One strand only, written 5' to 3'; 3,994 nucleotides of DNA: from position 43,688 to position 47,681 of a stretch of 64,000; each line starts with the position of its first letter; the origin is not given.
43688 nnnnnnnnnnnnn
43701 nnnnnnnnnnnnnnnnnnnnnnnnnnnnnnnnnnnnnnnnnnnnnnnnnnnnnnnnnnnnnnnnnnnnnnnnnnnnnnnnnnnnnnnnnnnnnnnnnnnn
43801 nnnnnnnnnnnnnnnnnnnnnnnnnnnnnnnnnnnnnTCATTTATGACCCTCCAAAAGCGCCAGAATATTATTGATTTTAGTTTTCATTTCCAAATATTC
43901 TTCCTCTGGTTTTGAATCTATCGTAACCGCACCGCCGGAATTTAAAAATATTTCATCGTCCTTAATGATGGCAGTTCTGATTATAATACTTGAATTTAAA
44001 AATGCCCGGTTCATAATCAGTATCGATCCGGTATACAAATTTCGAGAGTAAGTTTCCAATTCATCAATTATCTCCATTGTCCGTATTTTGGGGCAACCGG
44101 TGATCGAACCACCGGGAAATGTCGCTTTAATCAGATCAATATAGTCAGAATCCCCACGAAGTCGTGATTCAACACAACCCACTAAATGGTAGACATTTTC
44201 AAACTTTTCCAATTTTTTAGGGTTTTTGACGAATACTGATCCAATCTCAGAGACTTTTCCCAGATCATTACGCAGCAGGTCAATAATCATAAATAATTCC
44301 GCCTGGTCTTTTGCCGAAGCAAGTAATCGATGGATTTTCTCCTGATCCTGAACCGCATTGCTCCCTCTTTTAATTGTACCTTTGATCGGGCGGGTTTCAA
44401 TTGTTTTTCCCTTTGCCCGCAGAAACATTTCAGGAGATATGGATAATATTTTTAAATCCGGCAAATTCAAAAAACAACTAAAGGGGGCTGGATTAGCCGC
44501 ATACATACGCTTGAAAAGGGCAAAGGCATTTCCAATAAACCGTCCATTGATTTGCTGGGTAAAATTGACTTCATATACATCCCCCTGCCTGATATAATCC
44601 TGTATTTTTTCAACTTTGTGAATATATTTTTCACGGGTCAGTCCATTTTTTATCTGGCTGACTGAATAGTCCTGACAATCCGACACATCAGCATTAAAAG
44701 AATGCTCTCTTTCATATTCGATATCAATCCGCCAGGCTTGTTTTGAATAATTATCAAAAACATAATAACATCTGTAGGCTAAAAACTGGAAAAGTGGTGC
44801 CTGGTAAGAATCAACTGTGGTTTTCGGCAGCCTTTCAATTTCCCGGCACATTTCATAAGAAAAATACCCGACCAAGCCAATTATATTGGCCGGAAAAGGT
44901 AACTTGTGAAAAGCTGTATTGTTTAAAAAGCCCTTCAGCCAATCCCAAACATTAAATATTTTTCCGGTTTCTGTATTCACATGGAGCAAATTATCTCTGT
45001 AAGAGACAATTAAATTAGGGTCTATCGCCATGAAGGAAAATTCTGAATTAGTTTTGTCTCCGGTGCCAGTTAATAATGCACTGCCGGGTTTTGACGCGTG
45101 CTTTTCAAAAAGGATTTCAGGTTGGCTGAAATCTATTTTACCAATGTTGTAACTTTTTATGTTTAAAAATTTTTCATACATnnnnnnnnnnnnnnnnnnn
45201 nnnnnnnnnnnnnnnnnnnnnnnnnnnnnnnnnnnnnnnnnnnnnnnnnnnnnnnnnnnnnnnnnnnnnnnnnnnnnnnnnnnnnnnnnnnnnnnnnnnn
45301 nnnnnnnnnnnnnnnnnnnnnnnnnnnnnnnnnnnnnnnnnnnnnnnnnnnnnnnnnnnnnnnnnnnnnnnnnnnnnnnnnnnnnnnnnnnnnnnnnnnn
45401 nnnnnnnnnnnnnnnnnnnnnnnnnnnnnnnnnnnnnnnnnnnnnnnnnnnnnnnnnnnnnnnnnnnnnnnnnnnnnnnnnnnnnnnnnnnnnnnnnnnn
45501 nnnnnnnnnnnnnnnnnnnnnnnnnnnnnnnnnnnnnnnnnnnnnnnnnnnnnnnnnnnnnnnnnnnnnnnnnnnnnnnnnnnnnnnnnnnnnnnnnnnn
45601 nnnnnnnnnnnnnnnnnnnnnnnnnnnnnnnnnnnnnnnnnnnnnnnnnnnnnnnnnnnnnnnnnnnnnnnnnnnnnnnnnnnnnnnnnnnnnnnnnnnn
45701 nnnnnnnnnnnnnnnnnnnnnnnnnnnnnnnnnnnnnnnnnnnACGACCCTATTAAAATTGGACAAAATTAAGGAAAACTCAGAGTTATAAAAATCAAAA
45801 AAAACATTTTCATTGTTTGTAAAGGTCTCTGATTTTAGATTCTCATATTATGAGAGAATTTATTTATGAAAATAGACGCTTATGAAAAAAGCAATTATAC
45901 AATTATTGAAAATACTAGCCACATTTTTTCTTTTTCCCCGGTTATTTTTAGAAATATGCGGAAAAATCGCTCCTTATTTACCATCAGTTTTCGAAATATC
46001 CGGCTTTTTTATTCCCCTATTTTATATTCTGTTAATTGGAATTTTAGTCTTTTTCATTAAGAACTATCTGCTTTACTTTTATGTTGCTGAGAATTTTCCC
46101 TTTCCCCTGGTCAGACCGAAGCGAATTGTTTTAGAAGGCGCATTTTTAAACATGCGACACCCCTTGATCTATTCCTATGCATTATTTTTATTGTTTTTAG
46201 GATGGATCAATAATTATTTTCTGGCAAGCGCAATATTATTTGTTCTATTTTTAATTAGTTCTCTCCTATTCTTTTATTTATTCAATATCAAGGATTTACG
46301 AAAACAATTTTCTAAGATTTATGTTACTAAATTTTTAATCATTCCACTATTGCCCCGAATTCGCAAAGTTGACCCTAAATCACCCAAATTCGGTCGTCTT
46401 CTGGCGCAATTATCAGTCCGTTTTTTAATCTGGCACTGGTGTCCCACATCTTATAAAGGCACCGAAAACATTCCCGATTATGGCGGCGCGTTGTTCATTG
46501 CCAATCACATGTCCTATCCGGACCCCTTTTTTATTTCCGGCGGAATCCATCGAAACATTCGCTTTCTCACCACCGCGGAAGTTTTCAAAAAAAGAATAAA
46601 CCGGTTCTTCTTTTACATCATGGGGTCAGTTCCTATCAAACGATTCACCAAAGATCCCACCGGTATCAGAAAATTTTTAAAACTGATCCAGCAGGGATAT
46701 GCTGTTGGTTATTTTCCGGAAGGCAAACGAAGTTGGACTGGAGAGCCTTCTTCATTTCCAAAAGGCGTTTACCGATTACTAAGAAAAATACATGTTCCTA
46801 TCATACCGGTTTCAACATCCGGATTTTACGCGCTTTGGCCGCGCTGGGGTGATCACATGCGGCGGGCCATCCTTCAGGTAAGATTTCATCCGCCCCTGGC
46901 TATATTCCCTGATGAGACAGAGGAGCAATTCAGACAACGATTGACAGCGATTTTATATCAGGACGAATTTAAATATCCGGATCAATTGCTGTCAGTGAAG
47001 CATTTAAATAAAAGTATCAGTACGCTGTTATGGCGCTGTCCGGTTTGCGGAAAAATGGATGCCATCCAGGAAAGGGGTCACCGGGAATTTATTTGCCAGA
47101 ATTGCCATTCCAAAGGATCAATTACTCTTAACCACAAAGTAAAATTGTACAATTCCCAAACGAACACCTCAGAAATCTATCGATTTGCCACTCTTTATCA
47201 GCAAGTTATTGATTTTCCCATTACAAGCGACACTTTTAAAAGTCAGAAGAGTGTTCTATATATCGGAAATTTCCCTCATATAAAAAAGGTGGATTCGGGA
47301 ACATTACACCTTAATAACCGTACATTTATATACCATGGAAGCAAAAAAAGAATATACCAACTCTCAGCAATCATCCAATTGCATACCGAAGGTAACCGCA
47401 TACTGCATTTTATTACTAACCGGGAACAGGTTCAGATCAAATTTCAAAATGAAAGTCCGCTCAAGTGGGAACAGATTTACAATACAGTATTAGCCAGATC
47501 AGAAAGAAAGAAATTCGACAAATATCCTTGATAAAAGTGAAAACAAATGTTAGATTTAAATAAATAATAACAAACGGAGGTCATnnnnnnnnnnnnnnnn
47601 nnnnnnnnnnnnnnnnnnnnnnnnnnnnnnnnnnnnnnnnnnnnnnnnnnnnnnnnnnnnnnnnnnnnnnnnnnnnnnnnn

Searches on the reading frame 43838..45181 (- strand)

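Call 59: search_protein_families(library=pfam, proteins=[window:43838-45181:-])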
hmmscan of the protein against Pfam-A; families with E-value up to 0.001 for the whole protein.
window:43838-45181:- (447 aa): 2 families
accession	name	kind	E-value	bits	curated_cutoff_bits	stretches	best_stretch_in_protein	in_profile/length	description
PF00425.24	Chorismate_bind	-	6.1e-80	268.9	27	1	183-435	2-257/257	chorismate binding enzyme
PF04715.19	Anth_synt_I_N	-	2.1e-17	64.1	23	1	20-148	4-137/140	Anthranilate synthase component I, N terminal region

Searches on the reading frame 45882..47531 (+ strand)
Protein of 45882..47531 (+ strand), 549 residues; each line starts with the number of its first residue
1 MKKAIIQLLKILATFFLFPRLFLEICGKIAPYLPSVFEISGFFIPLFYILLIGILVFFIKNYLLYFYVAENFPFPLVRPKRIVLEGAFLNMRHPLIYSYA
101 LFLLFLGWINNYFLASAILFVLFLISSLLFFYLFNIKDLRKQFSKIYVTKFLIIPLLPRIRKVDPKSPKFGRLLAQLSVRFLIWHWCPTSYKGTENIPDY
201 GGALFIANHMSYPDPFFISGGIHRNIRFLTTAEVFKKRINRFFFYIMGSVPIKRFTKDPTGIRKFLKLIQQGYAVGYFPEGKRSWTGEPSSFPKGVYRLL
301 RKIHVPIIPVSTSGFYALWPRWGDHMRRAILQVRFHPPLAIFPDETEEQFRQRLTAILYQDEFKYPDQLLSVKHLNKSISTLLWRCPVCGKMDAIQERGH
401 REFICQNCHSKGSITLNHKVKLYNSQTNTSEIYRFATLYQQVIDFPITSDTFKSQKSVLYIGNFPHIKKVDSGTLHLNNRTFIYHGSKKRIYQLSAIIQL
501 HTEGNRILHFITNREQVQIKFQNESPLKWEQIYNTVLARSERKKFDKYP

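Call 59: search_protein_families(library=pfam, proteins=[window:45882-47531:+])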
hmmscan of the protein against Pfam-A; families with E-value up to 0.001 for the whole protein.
window:45882-47531:+ (549 aa): 1 family
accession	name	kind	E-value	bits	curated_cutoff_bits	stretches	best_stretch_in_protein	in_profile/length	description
PF01553.26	Acyltransferase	-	6e-22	78.3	23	1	191-312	4-131/132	Acyltransferase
